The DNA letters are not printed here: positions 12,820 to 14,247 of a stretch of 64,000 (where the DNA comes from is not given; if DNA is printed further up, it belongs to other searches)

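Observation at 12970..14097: Uncharacterised P-loop gene embedded between argG and argC in an ArgR-linked arginine operon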

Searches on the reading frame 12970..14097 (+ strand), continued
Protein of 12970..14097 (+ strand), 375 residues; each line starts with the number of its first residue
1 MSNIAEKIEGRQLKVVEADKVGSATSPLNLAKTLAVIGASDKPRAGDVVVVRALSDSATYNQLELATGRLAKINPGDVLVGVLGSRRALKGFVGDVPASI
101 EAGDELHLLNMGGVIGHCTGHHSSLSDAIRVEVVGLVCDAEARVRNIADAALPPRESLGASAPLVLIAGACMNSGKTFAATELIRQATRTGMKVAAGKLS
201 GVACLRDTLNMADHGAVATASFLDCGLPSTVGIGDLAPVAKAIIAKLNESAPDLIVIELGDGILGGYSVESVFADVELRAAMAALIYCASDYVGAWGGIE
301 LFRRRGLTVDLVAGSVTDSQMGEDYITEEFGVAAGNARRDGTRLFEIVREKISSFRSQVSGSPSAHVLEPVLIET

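Call 66: find_encoding_contigs(protein=P0477, flank=9000, max_places=1)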
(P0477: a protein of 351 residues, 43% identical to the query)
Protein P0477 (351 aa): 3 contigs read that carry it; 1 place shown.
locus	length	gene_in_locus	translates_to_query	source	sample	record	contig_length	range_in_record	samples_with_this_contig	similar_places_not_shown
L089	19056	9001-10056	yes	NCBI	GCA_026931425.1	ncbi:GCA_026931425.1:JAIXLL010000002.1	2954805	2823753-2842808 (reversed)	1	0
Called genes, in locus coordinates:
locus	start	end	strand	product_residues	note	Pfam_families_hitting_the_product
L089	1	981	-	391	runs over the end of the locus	PF01619:Pro_dh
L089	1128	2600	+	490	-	PF00587:tRNA-synt_2b, PF03129:HGTP_anticodon, PF09180:ProRS-C_1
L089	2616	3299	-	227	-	-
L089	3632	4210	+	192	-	PF04542:Sigma70_r2, PF08281:Sigma70_r4_2, PF04545:Sigma70_r4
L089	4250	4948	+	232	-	-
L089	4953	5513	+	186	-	PF13801:Metal_resist, PF16231:DUF4890, PF07813:LTXXQ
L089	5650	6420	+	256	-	PF02405:MlaE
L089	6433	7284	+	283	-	PF00005:ABC_tran, PF13304:AAA_21 (faint)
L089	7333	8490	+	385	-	PF02470:MlaD, PF28544:Helical_needle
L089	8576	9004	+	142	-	PF01316:Arg_repressor, PF02863:Arg_repressor_C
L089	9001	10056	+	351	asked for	-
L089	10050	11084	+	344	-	PF01118:Semialdhyde_dh, PF02774:Semialdhyde_dhC, PF22698:Semialdhyde_dhC_1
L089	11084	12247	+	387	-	PF00202:Aminotran_3, PF00155:Aminotran_1_2 (weak)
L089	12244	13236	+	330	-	PF02729:OTCace_N, PF00185:OTCace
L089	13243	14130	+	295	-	PF00696:AA_kinase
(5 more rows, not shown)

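Call 67: find_encoding_contigs(protein=P0464, flank=9000, max_places=1)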
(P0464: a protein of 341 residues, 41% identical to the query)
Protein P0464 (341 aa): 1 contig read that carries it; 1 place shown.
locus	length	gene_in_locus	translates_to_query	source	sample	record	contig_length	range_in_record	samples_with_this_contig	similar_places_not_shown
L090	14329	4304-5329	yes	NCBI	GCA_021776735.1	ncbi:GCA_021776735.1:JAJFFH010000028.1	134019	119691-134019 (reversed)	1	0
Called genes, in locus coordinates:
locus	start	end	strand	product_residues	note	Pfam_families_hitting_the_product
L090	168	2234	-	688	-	PF12679:ABC2_membrane_2, PF12698:ABC2_membrane_3, PF12730:ABC2_membrane_4 (weak), PF02517:Rce1-like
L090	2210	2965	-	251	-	PF00005:ABC_tran, PF13304:AAA_21 (weak)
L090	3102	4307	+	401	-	PF00764:Arginosuc_synth, PF20979:Arginosuc_syn_C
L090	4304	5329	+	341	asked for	-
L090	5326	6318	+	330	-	PF01118:Semialdhyde_dh, PF22698:Semialdhyde_dhC_1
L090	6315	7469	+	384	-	PF00202:Aminotran_3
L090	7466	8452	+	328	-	PF02729:OTCace_N, PF00185:OTCace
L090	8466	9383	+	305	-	PF00696:AA_kinase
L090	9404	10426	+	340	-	PF01546:Peptidase_M20, PF07687:M20_dimer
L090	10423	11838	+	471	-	PF00206:Lyase_1, PF14698:ASL_C2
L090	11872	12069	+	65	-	-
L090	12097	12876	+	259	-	-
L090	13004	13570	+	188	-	PF13405:EF-hand_6 (faint), PF00036:EF-hand_1 (faint), PF13202:EF-hand_5 (faint), PF13499:EF-hand_7 (weak)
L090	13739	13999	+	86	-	PF00837:T4_deiodinase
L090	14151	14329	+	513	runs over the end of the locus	PF13205:Big_5, PF13418:Beta-prop_TYW4 (faint), PF07250:Glyoxal_oxid_N (faint), PF24981:Beta-prop_ATRN-LZTR1 (faint), PF07646:Kelch_2 (faint), PF13415:Beta-prop_FBX42 (faint), PF24681:Kelch_KLHDC2_KLHL20_DRC7, PF01344:Kelch_1 (weak), +1 more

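Call 76: find_encoding_contigs(protein=P0272, flank=9000, max_places=1)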
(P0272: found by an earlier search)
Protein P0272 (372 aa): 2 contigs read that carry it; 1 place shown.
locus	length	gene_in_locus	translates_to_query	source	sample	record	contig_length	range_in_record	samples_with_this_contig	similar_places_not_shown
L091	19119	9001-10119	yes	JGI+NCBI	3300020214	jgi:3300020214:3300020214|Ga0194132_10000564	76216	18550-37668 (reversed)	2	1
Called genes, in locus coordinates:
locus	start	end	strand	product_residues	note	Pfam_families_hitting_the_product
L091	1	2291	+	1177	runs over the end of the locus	PF11741:AMIN (weak), PF03958:Secretin_N, PF00263:Secretin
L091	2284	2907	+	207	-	-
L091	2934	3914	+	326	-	PF13428:TPR_14 (faint), PF14559:TPR_19 (faint)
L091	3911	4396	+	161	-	PF01220:DHquinase_II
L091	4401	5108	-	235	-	PF02578:Cu-oxidase_4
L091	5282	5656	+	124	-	-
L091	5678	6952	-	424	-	PF00764:Arginosuc_synth, PF20979:Arginosuc_syn_C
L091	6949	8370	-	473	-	PF00206:Lyase_1, PF14698:ASL_C2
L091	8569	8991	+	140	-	PF01316:Arg_repressor, PF02863:Arg_repressor_C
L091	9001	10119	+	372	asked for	-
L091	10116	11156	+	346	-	PF01118:Semialdhyde_dh, PF02774:Semialdhyde_dhC, PF22698:Semialdhyde_dhC_1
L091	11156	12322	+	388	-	PF00202:Aminotran_3, PF00155:Aminotran_1_2 (weak)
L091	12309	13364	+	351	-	PF02729:OTCace_N, PF00185:OTCace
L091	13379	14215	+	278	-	PF00696:AA_kinase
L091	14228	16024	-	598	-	PF03150:CCP_MauG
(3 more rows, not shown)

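Call 77: find_encoding_contigs(protein=P0170, flank=8000, max_places=1)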
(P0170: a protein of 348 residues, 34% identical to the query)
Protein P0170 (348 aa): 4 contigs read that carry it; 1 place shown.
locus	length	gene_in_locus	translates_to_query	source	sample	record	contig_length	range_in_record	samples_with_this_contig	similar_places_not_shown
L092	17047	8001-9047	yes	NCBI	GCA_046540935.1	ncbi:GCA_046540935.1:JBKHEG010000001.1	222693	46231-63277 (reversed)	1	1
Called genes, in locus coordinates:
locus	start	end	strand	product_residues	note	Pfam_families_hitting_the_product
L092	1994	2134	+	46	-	-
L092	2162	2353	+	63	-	PF14528:LAGLIDADG_3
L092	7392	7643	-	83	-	PF26438:DUF8108_N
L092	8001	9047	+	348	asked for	-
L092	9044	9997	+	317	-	PF14397:ATPgrasp_ST (faint), PF14398:ATPgrasp_YheCD (weak), PF02655:ATP-grasp_3 (faint), PF02955:GSH-S_ATP, PF08443:RimK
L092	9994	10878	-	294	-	PF02655:ATP-grasp_3, PF02786:CPSase_L_D2 (weak), PF08443:RimK, PF02955:GSH-S_ATP, PF02750:Synapsin_C (weak), PF07478:Dala_Dala_lig_C (faint)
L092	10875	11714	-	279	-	-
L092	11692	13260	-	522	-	PF05552:MS_channel_1st_1 (faint), PF00924:MS_channel_2nd (weak), PF03412:Peptidase_C39 (faint), PF13529:Peptidase_C39_2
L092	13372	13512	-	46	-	-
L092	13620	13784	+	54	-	PF07754:Ribosomal_aS21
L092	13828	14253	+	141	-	PF00164:Ribosom_S12_S23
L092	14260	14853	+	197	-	PF00177:Ribosomal_S7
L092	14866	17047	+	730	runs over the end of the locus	PF00009:GTP_EFTU, PF22042:EF-G_D2, PF03144:GTP_EFTU_D2, PF14492:EFG_III, PF03764:EFG_IV, PF00679:EFG_C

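Call 79: search_dna_similar(query=window:12970-14097:+, collection=plasmids, mode=protein, max_evalue=0.00001, max_rows=20)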
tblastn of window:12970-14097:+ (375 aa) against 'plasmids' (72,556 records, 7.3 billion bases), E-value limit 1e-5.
Records with a match: 9; places in all: 9; records where one place covers at least 80% of the query: 1.
Best place of each record, by identity: <60% 9.
By first word of the organism name: Paracoccus 3; Tritonibacter 2; Sulfitobacter 1; Microvirga 1; Priestia 1; Bacillus 1.
By predicted mobility (MOB-suite, as given by PLSDB): non-mobilizable 7; conjugative 1; mobilizable 1.
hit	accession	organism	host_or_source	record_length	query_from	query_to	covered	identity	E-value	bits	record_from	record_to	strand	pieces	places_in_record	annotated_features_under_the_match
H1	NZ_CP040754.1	Sulfitobacter sp. BSw21498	Seawater,seawater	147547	14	336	86%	28.4%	9e-18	92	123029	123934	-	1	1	DUF1611 domain-containing protein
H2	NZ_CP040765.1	Paracoccus liaowanqingii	Tibetan antelope,cell culture,feces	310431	38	321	76%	31.5%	5e-23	108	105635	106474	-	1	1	dethiobiotin synthase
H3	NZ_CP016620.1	Microvirga ossetica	Vicia alpestris,cell culture,nodules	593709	32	321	77%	29.8%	4e-20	100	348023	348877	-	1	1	transposase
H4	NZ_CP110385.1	Tritonibacter mobilis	-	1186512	39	321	75%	30.1%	1e-16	89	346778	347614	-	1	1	record has no annotation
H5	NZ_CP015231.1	Tritonibacter mobilis F1926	cell culture,seawater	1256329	39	321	75%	30.1%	3e-16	88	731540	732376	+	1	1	record has no annotation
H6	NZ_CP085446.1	Priestia megaterium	single cell,soil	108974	44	310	71%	30.6%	1e-29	127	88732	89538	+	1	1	hypothetical protein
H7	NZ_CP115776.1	Paracoccus albus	cell culture,sediment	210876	44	321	74%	27.5%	1e-20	100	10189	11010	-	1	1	DUF1611 domain-containing protein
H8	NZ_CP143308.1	Paracoccus marcusii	Soil sample,soil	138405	45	230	50%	30.8%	1e-7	61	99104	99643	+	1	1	hypothetical protein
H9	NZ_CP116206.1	Bacillus paranthracis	rice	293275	59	232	46%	27.2%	7e-11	72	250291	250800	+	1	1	DUF1611 domain-containing protein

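Call 80: get_annotated_region(hit=H1, flank=7000)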
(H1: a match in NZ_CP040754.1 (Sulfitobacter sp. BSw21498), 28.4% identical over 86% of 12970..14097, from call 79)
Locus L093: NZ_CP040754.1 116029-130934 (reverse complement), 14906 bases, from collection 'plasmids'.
description: Sulfitobacter sp. BSw21498 plasmid unnamed, complete sequence
organism: Sulfitobacter sp. BSw21498 (NCBI taxid 664426)
taxonomy: Bacteria; Pseudomonadota; Alphaproteobacteria; Rhodobacterales; Roseobacteraceae; Sulfitobacter; Sulfitobacter sp. BSw21498
host: -; source: Seawater,seawater; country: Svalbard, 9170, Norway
typing (MOB-suite, as given by PLSDB): conjugative; relaxase MOBP; mating-pair formation MPF_T
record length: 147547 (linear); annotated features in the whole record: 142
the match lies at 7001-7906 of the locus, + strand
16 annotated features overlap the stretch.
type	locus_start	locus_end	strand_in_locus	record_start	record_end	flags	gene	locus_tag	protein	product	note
CDS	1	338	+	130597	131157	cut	-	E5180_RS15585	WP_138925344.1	cytochrome b/b6 domain-containing protein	-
CDS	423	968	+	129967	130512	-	-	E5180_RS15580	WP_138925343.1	PepSY domain-containing protein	-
CDS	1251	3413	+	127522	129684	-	katG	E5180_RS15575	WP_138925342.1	catalase/peroxidase HPI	GO:0006979 - response to oxidative stress [Evidence IEA]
CDS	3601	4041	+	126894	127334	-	-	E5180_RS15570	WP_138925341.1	DUF4399 domain-containing protein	-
CDS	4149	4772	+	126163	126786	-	-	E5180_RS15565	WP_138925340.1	TIGR02466 family protein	-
CDS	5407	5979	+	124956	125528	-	-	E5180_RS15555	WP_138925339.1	aspartyl/asparaginyl beta-hydroxylase domain-containing protein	GO:0018193 - peptidyl-amino acid modification [Evidence IEA]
CDS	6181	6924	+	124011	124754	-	-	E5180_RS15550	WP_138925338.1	hypothetical protein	-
CDS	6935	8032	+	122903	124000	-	-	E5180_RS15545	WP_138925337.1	DUF1611 domain-containing protein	-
CDS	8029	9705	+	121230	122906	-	-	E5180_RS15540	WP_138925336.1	ABC transporter ATP-binding protein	-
CDS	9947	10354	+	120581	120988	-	-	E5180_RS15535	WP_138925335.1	hypothetical protein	-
CDS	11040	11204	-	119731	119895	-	-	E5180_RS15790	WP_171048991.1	hypothetical protein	-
CDS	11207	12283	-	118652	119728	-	-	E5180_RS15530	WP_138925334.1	type IV secretion system protein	-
CDS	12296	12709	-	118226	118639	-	-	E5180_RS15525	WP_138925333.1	hypothetical protein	-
CDS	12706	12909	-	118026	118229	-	-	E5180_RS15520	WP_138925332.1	hypothetical protein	-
CDS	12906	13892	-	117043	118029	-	-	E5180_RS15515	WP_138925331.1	ATPase, T2SS/T4P/T4SS family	-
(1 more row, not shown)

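Call 81: get_annotated_region(hit=H2, flank=7000)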
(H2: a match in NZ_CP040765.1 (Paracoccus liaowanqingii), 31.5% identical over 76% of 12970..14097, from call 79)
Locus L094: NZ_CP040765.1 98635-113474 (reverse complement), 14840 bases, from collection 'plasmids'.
description: Paracoccus liaowanqingii strain 2251 plasmid unnamed1, complete sequence
organism: Paracoccus liaowanqingii (NCBI taxid 2560053)
taxonomy: Bacteria; Pseudomonadota; Alphaproteobacteria; Rhodobacterales; Paracoccaceae; Paracoccus; Paracoccus liaowanqingii
host: -; source: Tibetan antelope,cell culture,feces; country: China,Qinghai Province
typing (MOB-suite, as given by PLSDB): non-mobilizable
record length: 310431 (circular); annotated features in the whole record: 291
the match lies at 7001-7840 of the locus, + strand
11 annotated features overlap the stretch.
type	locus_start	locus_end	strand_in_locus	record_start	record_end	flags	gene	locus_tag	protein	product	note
CDS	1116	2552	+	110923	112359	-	-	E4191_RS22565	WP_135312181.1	IS1182 family transposase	-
CDS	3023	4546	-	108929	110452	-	-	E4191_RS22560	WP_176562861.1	S8 family serine peptidase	GO:0006508 - proteolysis [Evidence IEA]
CDS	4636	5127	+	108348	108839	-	-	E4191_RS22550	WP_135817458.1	RNA polymerase sigma factor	GO:0006352 - DNA-templated transcription initiation [Evidence IEA]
CDS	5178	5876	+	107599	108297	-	-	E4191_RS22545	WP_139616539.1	hypothetical protein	-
CDS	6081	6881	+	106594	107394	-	-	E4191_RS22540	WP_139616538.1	alpha/beta hydrolase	-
CDS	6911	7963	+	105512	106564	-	-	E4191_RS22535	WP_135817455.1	dethiobiotin synthase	-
CDS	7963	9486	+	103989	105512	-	-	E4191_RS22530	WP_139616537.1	ABC transporter transmembrane domain-containing protein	GO:0055085 - transmembrane transport [Evidence IEA]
CDS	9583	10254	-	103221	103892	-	-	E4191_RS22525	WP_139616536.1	response regulator transcription factor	GO:0000160 - phosphorelay signal transduction system [Evidence IEA]; GO:0006355 - regulation of DNA-templated ...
CDS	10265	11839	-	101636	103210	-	-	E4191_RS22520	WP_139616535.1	ATP-binding protein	-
CDS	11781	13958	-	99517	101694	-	-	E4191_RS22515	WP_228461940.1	peptidase domain-containing ABC transporter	-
CDS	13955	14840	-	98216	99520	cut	-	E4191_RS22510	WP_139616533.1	HlyD family efflux transporter periplasmic adaptor subunit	-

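Call 82: get_annotated_region(hit=H6, flank=7000)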
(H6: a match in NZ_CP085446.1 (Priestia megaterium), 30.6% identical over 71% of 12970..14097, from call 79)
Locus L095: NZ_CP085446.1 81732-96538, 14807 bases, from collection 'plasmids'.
description: Priestia megaterium strain KF18 plasmid unnamed4, complete sequence
organism: Priestia megaterium (NCBI taxid 1404)
taxonomy: Bacteria; Bacillota; Bacilli; Bacillales; Bacillaceae; Priestia; Priestia megaterium
host: -; source: single cell,soil; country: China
typing (MOB-suite, as given by PLSDB): non-mobilizable; replicon rep_cluster_385
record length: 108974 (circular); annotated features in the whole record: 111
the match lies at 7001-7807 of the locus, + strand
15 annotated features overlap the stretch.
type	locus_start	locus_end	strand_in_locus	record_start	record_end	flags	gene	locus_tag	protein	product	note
CDS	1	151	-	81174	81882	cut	-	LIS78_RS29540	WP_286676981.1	IS6 family transposase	-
CDS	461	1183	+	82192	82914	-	-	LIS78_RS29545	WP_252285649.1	YqcI/YcgG family protein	-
CDS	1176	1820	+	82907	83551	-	-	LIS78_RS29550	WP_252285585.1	LysE family transporter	GO:0006865 - amino acid transport [Evidence IEA]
CDS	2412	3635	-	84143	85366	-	-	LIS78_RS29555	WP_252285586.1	MFS transporter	GO:0055085 - transmembrane transport [Evidence IEA]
CDS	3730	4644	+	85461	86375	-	-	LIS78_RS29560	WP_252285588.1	ornithine carbamoyltransferase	-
CDS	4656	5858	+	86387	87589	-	-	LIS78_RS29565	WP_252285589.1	ATP-grasp domain-containing protein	-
CDS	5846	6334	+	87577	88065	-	-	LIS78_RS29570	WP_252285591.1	thiamine pyrophosphate-binding protein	-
CDS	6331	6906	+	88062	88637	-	-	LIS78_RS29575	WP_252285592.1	thiamine pyrophosphate-dependent enzyme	-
CDS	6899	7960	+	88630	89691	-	-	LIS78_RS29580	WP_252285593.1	hypothetical protein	-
CDS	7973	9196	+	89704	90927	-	-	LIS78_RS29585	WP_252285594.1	ATP-grasp domain-containing protein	-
CDS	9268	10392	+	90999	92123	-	-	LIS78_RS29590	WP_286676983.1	M20 family metallopeptidase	-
CDS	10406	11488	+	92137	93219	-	-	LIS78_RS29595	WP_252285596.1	LLM class flavin-dependent oxidoreductase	-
CDS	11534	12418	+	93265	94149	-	-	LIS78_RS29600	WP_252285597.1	isocitrate lyase/phosphoenolpyruvate mutase family protein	-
CDS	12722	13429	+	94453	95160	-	-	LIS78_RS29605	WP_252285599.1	IS6 family transposase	-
CDS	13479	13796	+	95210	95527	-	-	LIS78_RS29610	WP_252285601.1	MFS transporter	GO:0055085 - transmembrane transport [Evidence IEA]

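Call 83: search_protein_families(library=pfam, proteins=[L093:6935-8032:+, L094:6911-7963:+, L095:6899-7960:+], max_evalue=0.1)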
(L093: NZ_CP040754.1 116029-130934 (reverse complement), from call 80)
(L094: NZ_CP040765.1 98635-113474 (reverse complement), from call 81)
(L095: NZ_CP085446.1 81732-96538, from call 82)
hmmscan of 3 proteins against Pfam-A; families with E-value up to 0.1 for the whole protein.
L093:6935-8032:+ (365 aa): 4 families
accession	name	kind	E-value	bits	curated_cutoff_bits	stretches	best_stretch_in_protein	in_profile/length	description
PF01656.29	CbiA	-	0.00097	19.5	25.4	1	156-190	1-35/125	CobQ/CobB/MinD/ParA nucleotide binding domain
PF03205.20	MobB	-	0.0014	18.9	26.6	1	156-195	2-40/133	Molybdopterin guanine dinucleotide synthesis protein B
PF12146.15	Hydrolase_4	-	0.0036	17.1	27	0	170-214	19-63/239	Serine aminopeptidase, S33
PF07755.17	DUF1611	-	0.0056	16.5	25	1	152-196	11-55/201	Domain of unknown function (DUF1611_C) P-loop domain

L094:6911-7963:+ (350 aa): 3 families
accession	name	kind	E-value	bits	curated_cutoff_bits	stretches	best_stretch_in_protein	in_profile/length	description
PF07755.17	DUF1611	-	0.00068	19.5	25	1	146-189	8-51/201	Domain of unknown function (DUF1611_C) P-loop domain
PF01656.29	CbiA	-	0.0017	18.8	25.4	1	153-235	1-60/125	CobQ/CobB/MinD/ParA nucleotide binding domain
PF13500.12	AAA_26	-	0.012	15.9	27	1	153-192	3-42/198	AAA domain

L095:6899-7960:+ (353 aa): 5 families
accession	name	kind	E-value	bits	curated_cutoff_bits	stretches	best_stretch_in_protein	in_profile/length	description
PF01656.29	CbiA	-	6.3e-06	26.6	25.4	1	158-199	1-42/125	CobQ/CobB/MinD/ParA nucleotide binding domain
PF03205.20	MobB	-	0.00014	22.2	26.6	1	159-213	3-61/133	Molybdopterin guanine dinucleotide synthesis protein B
PF03266.21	NTPase_1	-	0.0069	16.7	23.9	1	165-190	8-33/168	NTPase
PF13500.12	AAA_26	-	0.017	15.4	27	1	158-197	3-42/198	AAA domain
PF06414.18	Zeta_toxin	-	0.098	12.5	22.3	0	148-184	11-44/199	Zeta toxin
